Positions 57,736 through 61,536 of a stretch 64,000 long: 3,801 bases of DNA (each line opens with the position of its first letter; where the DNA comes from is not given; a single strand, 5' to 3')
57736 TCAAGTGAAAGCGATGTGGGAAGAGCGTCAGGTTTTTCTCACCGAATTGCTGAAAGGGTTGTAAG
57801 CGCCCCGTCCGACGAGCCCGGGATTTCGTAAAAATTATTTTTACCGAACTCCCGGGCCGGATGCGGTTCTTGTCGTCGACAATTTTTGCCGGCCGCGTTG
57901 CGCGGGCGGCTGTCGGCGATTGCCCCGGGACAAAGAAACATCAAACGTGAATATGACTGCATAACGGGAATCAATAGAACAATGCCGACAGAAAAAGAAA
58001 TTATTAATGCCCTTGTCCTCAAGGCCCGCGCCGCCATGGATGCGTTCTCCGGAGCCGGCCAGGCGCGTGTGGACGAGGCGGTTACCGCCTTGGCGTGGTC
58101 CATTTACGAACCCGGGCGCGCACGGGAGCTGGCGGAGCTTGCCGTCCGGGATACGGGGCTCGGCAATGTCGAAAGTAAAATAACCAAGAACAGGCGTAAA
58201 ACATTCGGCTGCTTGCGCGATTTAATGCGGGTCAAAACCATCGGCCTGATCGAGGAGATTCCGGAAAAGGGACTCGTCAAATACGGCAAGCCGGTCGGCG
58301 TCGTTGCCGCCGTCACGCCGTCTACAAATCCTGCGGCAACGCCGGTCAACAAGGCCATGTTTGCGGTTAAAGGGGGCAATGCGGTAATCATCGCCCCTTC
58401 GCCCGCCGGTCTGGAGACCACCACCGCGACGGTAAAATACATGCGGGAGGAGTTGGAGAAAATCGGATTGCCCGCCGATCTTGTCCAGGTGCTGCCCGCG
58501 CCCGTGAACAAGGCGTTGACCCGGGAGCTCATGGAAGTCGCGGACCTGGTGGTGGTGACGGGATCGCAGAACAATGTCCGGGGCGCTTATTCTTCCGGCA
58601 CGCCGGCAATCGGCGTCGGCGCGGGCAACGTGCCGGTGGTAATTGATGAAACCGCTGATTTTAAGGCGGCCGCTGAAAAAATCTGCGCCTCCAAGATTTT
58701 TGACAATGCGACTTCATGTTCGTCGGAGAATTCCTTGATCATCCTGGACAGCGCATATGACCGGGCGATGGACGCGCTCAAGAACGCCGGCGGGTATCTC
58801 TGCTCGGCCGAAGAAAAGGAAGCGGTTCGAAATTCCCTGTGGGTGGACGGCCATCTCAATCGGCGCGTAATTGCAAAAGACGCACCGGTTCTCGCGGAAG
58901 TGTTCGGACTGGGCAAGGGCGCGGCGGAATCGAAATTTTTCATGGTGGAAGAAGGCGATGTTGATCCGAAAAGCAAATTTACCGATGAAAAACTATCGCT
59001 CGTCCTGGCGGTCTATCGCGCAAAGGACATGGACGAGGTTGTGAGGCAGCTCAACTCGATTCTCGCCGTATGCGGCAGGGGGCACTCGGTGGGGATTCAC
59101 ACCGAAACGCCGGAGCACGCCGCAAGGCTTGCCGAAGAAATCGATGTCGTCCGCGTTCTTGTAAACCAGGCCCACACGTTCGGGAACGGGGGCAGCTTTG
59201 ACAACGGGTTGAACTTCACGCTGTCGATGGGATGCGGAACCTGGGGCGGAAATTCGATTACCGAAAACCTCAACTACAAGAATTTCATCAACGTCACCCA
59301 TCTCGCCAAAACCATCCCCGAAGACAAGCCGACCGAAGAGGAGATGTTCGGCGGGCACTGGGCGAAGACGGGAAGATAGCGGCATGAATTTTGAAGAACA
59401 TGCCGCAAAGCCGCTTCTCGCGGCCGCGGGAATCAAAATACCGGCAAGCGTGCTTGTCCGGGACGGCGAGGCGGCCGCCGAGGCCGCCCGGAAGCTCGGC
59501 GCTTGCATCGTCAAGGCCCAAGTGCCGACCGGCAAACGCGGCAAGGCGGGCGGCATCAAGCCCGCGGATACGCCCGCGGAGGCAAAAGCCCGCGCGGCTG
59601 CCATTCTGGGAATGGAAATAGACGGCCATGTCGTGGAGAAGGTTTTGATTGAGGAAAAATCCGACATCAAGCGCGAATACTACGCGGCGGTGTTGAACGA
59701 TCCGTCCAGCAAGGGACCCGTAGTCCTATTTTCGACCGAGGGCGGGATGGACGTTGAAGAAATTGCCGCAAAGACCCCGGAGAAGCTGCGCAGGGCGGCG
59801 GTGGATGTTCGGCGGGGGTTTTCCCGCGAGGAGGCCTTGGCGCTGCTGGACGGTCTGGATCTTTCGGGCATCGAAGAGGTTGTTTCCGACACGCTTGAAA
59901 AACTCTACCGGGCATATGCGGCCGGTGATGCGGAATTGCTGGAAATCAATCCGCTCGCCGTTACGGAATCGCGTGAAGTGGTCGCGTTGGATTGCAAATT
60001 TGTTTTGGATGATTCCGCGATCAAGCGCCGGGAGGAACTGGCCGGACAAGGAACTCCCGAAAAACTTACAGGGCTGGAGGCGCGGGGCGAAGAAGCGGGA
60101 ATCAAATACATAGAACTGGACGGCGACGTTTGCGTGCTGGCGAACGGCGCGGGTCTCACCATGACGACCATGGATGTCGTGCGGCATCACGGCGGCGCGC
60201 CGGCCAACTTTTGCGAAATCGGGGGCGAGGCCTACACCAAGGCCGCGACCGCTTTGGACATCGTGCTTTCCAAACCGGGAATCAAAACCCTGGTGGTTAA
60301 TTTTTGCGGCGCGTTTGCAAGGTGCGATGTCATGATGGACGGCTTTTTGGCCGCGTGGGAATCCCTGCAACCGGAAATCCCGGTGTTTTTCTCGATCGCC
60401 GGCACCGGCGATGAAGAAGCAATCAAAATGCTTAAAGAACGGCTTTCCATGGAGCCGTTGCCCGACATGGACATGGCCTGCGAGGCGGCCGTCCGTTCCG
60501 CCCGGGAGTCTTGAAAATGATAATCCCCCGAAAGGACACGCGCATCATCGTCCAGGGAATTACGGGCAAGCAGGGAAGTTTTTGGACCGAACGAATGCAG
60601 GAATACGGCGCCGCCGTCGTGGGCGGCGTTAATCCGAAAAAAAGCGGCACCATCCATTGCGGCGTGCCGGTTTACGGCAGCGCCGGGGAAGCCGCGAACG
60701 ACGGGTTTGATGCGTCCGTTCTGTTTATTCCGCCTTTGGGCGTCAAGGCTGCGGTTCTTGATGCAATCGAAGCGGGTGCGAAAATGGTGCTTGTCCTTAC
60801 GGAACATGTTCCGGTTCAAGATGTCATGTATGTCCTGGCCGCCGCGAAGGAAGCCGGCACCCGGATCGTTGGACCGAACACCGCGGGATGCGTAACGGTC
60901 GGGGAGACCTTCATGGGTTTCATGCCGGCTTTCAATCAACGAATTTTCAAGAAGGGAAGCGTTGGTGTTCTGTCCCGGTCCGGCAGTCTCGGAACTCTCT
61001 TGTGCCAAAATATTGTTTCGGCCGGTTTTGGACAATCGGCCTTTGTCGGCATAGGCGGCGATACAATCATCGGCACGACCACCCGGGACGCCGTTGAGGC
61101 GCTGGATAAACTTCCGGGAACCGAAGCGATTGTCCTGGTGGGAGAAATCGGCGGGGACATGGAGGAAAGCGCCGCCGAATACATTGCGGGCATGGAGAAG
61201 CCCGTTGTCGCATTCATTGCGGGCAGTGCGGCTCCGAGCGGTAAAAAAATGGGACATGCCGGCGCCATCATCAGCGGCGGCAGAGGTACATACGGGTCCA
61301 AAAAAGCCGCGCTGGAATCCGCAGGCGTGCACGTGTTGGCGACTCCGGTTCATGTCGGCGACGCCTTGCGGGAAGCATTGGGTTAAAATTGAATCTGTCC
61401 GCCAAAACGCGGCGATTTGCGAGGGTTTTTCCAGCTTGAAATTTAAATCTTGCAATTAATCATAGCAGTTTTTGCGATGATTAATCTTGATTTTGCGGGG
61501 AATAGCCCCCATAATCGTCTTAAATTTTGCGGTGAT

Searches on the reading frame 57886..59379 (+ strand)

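Call 55: search_protein_families(library=pfam, proteins=[window:57886-59379:+], max_evalue=0.0001)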
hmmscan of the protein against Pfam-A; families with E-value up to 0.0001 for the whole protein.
window:57886-59379:+ (497 aa): 1 family
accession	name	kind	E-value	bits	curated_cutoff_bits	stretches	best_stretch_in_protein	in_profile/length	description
PF00171.27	Aldedh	-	6.6e-27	94.6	23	1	36-301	27-292/461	Aldehyde dehydrogenase family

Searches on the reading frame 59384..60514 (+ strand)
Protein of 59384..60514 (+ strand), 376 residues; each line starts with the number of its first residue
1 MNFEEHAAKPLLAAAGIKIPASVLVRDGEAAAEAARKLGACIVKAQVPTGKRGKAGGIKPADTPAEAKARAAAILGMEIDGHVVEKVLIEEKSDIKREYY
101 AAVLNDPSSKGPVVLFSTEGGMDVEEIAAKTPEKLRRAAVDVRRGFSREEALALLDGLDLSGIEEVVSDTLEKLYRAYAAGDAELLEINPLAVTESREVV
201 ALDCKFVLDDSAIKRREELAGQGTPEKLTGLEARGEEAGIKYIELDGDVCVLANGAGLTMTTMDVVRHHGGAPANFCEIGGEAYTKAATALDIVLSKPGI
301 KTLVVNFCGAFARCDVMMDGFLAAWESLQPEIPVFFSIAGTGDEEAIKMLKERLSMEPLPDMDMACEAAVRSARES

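Call 55: search_protein_families(library=pfam, proteins=[window:59384-60514:+], max_evalue=0.0001)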
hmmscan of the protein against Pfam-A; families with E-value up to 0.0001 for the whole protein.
window:59384-60514:+ (376 aa): 4 families
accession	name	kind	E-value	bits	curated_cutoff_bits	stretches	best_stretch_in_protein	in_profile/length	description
PF08442.15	ATP-grasp_2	-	9.9e-54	182.5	29.5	1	2-192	1-201/202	ATP-grasp domain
PF00549.24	Ligase_CoA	-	1.9e-15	57.5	24.5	1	253-352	2-109/128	CoA-ligase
PF24948.1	Citrate_synth_N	-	1.3e-14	54.6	83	1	41-212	54-224/232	ATP-citrate synthase ATP-grasp domain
PF13549.11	ATP-grasp_5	-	7.1e-12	45.6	27.6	1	4-208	11-221/221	ATP-grasp domain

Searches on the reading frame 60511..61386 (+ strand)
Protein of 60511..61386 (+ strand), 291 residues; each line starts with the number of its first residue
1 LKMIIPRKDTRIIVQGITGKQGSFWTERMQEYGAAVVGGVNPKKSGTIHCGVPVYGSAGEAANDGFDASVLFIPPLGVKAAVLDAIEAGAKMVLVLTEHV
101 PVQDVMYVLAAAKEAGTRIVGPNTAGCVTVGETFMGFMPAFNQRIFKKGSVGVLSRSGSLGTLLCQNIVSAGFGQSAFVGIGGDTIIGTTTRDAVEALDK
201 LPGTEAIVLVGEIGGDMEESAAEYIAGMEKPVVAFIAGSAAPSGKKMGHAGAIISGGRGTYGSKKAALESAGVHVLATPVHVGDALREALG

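Call 55: search_protein_families(library=pfam, proteins=[window:60511-61386:+], max_evalue=0.0001)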
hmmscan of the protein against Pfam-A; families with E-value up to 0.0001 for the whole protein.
window:60511-61386:+ (291 aa): 4 families
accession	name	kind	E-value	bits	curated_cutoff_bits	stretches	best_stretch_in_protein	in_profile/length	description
PF02629.25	CoA_binding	-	2.3e-20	73.6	22.3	1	8-99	2-97/97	CoA binding domain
PF00549.24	Ligase_CoA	-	5.5e-15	56.1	24.5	1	154-273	1-127/128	CoA-ligase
PF13607.11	Succ_CoA_lig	-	5.3e-10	39.6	27.4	1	148-278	1-127/138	Succinyl-CoA ligase like flavodoxin domain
PF13380.12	CoA_binding_2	-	8.9e-07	29.8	22.8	1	19-126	13-112/116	CoA binding domain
